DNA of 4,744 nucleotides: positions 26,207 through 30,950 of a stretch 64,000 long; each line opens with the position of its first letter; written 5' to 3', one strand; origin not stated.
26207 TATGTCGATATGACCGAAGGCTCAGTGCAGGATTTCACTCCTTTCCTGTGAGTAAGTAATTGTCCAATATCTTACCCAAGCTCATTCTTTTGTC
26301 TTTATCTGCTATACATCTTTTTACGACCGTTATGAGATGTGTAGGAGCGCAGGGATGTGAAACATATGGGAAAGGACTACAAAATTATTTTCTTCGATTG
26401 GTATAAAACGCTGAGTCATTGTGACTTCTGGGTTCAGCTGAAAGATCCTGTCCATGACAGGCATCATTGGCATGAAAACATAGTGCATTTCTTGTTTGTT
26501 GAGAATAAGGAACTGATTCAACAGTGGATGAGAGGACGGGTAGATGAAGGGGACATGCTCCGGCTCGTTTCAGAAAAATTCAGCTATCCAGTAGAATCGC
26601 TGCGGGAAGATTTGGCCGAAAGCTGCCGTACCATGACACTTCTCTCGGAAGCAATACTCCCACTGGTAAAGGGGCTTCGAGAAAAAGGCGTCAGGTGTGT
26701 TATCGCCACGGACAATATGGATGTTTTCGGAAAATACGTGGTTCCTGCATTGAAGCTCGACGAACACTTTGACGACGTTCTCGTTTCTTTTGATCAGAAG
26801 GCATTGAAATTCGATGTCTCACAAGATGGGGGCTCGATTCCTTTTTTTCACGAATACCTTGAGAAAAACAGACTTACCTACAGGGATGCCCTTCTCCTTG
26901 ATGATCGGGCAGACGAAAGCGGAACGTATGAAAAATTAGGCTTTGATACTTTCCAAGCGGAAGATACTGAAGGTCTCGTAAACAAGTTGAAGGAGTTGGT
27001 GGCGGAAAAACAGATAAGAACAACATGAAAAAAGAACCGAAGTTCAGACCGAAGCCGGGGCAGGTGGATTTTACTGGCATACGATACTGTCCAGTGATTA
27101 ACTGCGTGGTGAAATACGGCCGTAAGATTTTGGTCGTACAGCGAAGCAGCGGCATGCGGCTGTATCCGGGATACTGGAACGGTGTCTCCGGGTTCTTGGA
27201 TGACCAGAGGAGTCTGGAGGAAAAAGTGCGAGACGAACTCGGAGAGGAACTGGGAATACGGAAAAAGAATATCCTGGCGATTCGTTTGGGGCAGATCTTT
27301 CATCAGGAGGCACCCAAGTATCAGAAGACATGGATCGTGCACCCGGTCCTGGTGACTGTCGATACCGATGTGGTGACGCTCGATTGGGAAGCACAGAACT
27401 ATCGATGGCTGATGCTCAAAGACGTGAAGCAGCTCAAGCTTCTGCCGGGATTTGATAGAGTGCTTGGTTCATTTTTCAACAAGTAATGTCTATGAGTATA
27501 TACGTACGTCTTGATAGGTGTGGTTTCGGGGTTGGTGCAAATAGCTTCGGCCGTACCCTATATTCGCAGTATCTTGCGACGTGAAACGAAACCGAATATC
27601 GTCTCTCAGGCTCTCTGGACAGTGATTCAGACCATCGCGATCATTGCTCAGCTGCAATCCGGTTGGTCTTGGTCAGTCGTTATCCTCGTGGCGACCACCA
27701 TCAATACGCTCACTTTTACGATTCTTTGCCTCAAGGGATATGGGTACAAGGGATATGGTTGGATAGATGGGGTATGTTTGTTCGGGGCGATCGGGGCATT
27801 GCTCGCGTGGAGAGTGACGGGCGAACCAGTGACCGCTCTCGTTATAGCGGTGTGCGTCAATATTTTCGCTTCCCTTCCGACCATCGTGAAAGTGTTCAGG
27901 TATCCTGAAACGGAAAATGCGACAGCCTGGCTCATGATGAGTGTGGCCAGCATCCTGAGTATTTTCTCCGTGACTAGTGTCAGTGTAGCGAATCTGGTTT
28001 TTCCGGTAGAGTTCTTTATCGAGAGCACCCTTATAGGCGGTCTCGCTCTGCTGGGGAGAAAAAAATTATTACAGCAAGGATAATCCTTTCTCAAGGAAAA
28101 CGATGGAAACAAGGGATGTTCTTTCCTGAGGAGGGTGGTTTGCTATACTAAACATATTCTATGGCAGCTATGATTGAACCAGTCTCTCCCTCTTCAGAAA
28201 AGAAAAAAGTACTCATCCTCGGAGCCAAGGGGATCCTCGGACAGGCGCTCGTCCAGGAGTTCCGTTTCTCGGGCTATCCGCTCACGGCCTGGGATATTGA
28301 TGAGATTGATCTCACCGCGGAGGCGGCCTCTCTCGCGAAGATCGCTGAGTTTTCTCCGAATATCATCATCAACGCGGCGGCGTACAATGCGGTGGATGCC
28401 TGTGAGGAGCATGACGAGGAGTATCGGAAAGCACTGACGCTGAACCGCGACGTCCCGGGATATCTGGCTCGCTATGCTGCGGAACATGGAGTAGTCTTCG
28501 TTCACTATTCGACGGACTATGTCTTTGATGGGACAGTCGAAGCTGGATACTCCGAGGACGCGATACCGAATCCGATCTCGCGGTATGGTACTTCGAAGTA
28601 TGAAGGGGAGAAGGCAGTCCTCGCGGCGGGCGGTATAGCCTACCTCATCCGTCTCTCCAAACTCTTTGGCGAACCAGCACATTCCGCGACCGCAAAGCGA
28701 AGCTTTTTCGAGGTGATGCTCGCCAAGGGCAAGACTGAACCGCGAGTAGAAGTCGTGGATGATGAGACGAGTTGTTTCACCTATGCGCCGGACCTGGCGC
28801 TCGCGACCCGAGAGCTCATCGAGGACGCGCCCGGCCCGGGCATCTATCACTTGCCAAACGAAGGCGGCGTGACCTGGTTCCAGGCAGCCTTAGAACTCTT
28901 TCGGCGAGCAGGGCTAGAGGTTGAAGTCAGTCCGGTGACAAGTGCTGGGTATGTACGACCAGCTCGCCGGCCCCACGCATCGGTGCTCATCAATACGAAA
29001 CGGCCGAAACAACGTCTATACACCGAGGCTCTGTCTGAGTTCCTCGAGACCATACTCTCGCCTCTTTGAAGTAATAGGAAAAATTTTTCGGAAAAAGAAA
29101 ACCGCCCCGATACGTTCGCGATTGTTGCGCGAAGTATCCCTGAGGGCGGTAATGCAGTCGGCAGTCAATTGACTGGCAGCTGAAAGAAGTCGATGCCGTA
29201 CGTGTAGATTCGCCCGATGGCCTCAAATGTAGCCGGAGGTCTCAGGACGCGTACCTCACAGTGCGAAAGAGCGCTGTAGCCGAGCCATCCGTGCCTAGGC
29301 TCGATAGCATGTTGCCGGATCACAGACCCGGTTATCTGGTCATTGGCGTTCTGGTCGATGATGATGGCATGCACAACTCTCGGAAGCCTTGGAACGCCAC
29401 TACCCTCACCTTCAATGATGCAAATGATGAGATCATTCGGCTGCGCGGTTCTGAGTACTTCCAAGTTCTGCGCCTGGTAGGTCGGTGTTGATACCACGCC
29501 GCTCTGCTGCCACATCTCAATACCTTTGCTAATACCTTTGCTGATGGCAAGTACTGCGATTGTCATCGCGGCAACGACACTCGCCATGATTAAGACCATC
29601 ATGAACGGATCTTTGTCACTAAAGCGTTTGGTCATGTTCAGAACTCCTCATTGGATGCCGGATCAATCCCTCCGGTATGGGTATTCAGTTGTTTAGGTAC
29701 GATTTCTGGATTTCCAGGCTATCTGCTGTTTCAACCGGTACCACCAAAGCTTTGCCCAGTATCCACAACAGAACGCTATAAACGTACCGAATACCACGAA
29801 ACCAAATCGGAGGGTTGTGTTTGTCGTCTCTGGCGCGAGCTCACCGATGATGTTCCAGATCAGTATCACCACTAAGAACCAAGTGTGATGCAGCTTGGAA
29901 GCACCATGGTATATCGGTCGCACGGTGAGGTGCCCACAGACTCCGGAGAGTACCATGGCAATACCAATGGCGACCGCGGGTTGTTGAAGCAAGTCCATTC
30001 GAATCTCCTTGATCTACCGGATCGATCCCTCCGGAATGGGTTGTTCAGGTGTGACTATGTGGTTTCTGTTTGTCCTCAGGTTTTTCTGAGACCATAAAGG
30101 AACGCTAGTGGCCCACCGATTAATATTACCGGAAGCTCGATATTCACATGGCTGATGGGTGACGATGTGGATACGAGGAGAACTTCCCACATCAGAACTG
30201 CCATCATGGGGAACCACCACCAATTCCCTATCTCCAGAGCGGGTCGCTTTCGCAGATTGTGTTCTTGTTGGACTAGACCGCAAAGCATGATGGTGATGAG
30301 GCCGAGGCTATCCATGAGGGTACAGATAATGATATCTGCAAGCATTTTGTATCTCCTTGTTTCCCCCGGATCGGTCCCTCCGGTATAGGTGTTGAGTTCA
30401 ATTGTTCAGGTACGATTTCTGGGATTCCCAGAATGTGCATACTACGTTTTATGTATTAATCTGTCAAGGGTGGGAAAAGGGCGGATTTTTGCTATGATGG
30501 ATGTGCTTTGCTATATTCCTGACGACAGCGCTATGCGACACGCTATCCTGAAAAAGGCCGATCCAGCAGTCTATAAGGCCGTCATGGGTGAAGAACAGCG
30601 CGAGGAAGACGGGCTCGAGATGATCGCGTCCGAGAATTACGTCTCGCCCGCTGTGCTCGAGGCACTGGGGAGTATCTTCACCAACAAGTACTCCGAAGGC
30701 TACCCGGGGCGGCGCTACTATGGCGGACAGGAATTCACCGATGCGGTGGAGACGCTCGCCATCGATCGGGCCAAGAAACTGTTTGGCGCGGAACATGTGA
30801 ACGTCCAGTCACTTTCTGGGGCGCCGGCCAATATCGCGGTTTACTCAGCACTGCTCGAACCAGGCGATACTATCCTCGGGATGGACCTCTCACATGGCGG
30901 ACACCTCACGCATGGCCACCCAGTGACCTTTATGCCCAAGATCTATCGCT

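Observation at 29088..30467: Self-contained minus-strand unit of three tandem leader + small-membrane-protein cassettes with covarying RNA hairpins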

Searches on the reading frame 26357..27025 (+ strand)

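Call 68: search_protein_families(library=pfam, proteins=[window:26357-27025:+], max_evalue=0.1)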
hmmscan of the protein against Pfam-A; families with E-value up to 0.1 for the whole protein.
window:26357-27025:+ (223 aa): 3 families
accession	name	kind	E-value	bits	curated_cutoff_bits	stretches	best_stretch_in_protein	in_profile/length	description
PF12710.13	HAD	-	1.3e-05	26.1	27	1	65-144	55-130/189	haloacid dehalogenase-like hydrolase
PF00702.32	Hydrolase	-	0.00038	21.4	26.4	1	8-148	1-150/191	haloacid dehalogenase-like hydrolase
PF13419.12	HAD_2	-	0.027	15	23.8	1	78-149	61-133/178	Haloacid dehalogenase-like hydrolase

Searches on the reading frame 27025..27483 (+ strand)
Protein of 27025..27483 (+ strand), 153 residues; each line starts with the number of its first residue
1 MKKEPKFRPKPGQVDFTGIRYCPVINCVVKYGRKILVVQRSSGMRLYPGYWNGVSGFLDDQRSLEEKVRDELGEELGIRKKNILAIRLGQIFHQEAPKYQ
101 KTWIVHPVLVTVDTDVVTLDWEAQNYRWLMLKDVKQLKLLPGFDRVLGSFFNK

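Call 68: search_protein_families(library=pfam, proteins=[window:27025-27483:+], max_evalue=0.1)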
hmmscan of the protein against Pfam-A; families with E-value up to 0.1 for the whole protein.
window:27025-27483:+ (153 aa): 1 family
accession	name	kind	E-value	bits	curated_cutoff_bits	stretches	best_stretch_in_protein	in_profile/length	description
PF00293.34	NUDIX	-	1.7e-10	41.5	21.1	1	25-139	6-123/134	NUDIX domain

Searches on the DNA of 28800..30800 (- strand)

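Call 3: search_rna_families(source=window, start=28800, end=30800, threshold=evalue, max_evalue=10, show_alignments=5)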
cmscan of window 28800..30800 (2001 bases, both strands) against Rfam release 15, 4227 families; matches with E-value up to 10: 3.
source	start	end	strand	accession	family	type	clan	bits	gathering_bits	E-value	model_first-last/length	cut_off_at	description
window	29418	29445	+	RF00339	snoR60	Gene; snRNA; snoRNA; CD-box;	CL00074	20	40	0.67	1-72/72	no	Small nucleolar RNA snoR60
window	29419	29446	+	RF01298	snoU25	Gene; snRNA; snoRNA; CD-box;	-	18.6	50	1.3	1-69/69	no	Small nucleolar RNA U25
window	30136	30183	+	RF01305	sR51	Gene; snRNA; snoRNA; CD-box;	-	15.1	38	10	1-56/56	no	Small nucleolar RNA sR51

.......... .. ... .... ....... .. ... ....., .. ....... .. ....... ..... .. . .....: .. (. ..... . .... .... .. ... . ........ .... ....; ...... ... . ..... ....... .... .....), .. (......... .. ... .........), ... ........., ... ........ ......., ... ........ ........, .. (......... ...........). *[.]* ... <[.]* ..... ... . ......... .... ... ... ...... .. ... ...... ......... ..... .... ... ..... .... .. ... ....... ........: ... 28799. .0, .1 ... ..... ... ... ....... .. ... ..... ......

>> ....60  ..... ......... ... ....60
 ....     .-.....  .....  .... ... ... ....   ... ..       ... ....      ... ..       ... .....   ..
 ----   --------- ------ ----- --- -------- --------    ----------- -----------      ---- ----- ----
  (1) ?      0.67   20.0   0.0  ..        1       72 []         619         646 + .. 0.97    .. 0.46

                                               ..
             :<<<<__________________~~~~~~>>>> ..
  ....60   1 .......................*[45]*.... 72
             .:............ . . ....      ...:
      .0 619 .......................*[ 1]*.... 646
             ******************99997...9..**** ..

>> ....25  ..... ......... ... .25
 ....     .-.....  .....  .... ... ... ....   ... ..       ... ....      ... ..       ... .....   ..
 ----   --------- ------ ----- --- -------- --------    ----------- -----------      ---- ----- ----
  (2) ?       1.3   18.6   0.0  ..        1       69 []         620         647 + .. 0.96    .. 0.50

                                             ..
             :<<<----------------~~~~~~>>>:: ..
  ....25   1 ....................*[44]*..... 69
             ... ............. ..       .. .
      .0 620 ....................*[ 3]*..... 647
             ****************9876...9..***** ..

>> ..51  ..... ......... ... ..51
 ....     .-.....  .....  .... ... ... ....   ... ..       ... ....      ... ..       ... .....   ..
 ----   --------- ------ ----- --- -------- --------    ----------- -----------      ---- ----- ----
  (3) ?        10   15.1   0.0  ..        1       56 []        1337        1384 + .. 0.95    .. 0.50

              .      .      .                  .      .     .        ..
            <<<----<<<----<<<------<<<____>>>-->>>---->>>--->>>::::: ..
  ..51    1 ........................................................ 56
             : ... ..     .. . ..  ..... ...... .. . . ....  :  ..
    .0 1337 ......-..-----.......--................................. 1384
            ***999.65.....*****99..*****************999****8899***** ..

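Call 60: build_rna_model(alignment_id=A5, structure=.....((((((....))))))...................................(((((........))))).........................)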
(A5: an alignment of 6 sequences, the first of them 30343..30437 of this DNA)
Model R1 built from alignment A5 (6 sequences, 99 columns); structure: as given.
model positions 92; base pairs 11; branch points 1; effective number of sequences 2.15; information 0.621 bits per position. Calibrated on 0.2 Mb of random sequence (short: E-values are rough).
structure used (alignment columns):
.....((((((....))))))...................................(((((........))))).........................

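Call 61: search_with_rna_model(model_id=R1, sources=[window, L001, L002, L005, L025, L028, L029, L080, L088, L117, L152, L154, L155, L156], max_evalue=1, make_alignment=true, show_alignments=0)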
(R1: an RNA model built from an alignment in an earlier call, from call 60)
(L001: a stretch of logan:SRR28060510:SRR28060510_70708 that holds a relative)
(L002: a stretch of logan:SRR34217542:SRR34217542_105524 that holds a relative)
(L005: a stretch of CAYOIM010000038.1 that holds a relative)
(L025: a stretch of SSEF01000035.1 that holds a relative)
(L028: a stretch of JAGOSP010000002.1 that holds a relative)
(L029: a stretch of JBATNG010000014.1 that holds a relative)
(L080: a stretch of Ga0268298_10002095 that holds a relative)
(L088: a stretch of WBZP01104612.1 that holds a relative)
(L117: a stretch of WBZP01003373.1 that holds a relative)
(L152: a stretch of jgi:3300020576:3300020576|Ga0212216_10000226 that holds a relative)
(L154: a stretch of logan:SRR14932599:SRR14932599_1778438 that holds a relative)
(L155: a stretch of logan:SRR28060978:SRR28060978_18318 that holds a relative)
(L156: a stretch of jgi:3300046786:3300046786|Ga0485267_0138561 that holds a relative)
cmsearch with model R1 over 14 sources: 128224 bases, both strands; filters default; matches with E-value up to 1: 20.
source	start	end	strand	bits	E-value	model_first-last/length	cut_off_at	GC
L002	639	730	+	109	1.3e-21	1-92/92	no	0.45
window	29633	29724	-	104.5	1.4e-20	1-92/92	no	0.46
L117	6471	6561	-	88.7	4.4e-17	1-92/92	no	0.48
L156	471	561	+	88.7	4.4e-17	1-92/92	no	0.48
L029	2553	2638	+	81.5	1.8e-15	1-92/92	no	0.5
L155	1531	1616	+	81.5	1.8e-15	1-92/92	no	0.5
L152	3775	3862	+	76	2.8e-14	1-92/92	no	0.39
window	30343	30437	-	75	4.9e-14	1-92/92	no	0.47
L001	221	312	+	65.4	6.5e-12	1-92/92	no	0.47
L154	1317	1410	+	64.4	1.1e-11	1-92/92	no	0.41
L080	5277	5371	-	53.6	2.7e-09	1-92/92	no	0.41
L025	3163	3257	+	52.1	6e-09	1-92/92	no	0.44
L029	3603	3696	+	51.3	8.9e-09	1-92/92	no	0.49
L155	2581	2674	+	51.3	8.9e-09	1-92/92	no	0.49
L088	1544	1634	-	44.3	3.3e-07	1-92/92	no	0.45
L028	3363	3448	+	38.1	7.8e-06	1-92/92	no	0.38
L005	3685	3770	+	38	8.2e-06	1-92/92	no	0.47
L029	3243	3322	+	34.3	5.5e-05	1-92/92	no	0.51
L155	2221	2300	+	34.3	5.5e-05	1-92/92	no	0.51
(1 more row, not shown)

Alignment A6: 20 matches aligned to the model, 121 columns, each read 5' to 3' on its own strand. Consensus structure (alignment columns), stored with it:
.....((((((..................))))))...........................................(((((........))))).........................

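Call 65: search_with_rna_model(model_id=R1, source=window, max_evalue=10, filters=off)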
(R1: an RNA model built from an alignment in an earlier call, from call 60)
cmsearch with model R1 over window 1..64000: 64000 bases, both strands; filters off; matches with E-value up to 10: 6.
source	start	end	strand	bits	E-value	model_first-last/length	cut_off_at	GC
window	29633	29724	-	104.5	6.9e-21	1-92/92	no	0.46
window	30343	30437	-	75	2.4e-14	1-92/92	no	0.47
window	29996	30071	-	42.6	3.8e-07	1-92/92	no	0.47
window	18640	18691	+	12.4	2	1-92/92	no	0.4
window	21193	21258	+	10.3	5.9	1-92/92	no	0.45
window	2416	2468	+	9.6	8.4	1-92/92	no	0.53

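Call 75: search_with_rna_model(model_id=R1, sources=[L004, L006, L007, L008, L009, L010, L011, L012, L013, L014, L015, L016, L017, L018, L019, L020, L021, L022, L023, L024, L026, L027, L030, L031, L032, L033, L034, L035, L036, L037, L038, L039, L040, L041, L042, L043, L044, L125, L126, L127, L128, L129, L130, L131, L132, L133, L134, L135, L136, L137, L138, L139, L140, L141, L142, L143, L144, L145, L146, L147, L148, L149, L150, L151, L109, L082, L070, L068, L095], max_evalue=10)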
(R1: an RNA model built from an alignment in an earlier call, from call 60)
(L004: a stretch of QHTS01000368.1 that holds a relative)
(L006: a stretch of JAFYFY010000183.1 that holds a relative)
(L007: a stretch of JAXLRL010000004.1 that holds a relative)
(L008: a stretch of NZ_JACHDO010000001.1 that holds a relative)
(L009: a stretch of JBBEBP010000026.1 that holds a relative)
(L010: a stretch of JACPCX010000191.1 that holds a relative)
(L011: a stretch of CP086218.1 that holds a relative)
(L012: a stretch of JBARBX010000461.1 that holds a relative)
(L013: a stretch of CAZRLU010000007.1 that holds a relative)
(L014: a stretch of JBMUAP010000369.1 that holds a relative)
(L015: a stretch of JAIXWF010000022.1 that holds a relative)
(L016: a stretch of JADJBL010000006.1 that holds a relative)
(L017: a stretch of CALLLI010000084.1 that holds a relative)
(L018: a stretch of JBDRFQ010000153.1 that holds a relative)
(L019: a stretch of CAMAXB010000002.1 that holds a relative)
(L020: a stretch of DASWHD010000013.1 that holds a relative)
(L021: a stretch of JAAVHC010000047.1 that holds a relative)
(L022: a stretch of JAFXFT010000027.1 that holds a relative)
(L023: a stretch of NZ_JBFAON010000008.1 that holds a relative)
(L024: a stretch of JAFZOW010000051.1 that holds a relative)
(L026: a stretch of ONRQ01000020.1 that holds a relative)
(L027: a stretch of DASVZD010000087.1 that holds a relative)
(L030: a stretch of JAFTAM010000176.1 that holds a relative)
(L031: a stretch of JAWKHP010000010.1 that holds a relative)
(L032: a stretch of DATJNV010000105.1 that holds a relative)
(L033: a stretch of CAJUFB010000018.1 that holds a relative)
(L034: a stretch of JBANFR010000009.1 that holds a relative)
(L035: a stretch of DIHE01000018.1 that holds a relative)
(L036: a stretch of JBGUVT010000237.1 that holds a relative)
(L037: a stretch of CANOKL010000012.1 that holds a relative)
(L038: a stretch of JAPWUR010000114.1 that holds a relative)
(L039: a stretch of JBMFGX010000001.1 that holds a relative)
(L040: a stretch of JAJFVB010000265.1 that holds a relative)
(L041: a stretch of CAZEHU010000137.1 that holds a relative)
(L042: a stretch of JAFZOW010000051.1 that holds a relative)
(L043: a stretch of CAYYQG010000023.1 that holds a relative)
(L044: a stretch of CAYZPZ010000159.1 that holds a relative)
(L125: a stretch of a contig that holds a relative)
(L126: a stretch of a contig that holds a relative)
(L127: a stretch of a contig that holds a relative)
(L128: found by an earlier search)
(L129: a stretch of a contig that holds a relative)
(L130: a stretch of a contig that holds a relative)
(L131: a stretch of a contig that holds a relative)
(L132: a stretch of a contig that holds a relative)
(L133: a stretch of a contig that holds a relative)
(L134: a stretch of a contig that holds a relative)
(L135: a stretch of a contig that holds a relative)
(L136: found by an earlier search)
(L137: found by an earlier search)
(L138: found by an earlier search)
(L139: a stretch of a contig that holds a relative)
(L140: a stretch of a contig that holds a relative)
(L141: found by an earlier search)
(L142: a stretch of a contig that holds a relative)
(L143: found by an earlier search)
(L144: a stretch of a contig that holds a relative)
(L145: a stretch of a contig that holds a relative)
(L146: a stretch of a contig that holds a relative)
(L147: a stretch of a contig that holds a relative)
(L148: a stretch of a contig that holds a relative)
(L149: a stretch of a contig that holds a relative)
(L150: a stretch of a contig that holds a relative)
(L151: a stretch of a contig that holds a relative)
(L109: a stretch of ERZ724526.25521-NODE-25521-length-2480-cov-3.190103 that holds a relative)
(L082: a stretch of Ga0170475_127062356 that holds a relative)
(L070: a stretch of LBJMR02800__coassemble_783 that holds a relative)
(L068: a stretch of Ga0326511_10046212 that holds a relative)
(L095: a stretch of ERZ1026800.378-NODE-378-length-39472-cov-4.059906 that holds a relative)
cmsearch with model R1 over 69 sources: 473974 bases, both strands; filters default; matches with E-value up to 10: 58.
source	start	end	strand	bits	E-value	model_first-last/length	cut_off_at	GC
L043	6610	6645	+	25.3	0.02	27-67/92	no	0.61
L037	1504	1542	-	22.9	0.068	25-67/92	no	0.56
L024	5607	5698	-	22.9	0.069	1-92/92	no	0.53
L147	460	486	-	22.8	0.073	41-67/92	no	0.52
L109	1846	1872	-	22.8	0.073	41-67/92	no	0.52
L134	1857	1878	-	22.1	0.1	46-67/92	no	0.64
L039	576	661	+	21.1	0.17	1-92/92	no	0.59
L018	3992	4015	-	20.9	0.19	44-67/92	no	0.75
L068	1217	1237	+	20.7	0.21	47-67/92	no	0.57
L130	600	619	-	20.6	0.23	48-67/92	no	0.65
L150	2108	2190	+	20.3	0.25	1-92/92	no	0.48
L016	2813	2835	+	20.2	0.26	45-67/92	no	0.65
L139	5145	5165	+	19.9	0.31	47-67/92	no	0.67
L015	3028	3046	+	19.8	0.33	49-67/92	no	0.68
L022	2511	2530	-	19.5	0.38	48-67/92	no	0.7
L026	7754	7783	-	19.4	0.4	38-67/92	no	0.67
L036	7824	7853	+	19.4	0.4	38-67/92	no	0.67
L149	359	379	-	19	0.5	47-67/92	no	0.62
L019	2798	2815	+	19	0.5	50-67/92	no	0.72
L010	2860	2877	-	19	0.5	50-67/92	no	0.72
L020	7165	7182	-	19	0.5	50-67/92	no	0.72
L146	4431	4448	-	19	0.5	50-67/92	no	0.72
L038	1011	1028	-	19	0.5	50-67/92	no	0.72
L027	4178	4200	-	18.6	0.61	45-67/92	no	0.74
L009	1490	1507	-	18.2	0.75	50-67/92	no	0.72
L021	5564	5581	-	18.2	0.75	50-67/92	no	0.72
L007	2122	2139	-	18.2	0.75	50-67/92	no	0.72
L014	3339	3358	-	17.9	0.87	48-67/92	no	0.75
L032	2793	2810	+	17.6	1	50-67/92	no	0.67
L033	5897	5916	+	17.6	1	48-67/92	no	0.7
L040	7480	7497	-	17.4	1.1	50-67/92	no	0.78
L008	2242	2259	+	17.3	1.2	50-67/92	no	0.72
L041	5013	5030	+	17.3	1.2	50-67/92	no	0.72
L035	5179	5197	-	17.3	1.2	49-67/92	no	0.68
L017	804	824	+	16.9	1.4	47-67/92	no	0.67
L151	11457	11545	+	16.9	1.5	1-92/92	no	0.44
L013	5630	5649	-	16.6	1.7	48-67/92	no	0.65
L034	3223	3240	+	16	2.3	50-67/92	no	0.78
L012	910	927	-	16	2.3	50-67/92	no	0.78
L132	155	175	-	16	2.3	47-67/92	no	0.62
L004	2335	2352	+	15.7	2.8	50-67/92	no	0.78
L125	629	646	+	15.7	2.8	50-67/92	no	0.78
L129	2756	2773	+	15.7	2.8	50-67/92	no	0.78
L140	1966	1983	-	15.7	2.8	50-67/92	no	0.78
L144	4832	4849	+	15.7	2.8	50-67/92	no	0.78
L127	13823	13840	+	15.7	2.8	50-67/92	no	0.78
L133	2557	2574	-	15.7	2.8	50-67/92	no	0.78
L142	7952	7969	+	15.7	2.8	50-67/92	no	0.78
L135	664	681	+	15.5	3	50-67/92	no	0.67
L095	5684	5768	+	15.4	3.2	1-92/92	no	0.51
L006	2586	2603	-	15.1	3.7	50-67/92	no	0.72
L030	195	212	-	15.1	3.7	50-67/92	no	0.72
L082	1038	1055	-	14.5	4.9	50-67/92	no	0.61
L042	6527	6544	+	14.3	5.5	50-67/92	no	0.78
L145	5912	5995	-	13.9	6.9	1-92/92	no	0.52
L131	2154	2177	-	13.5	8.4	44-67/92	no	0.58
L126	211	231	-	13.3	9.4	47-67/92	no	0.57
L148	539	559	-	13.3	9.4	47-67/92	no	0.57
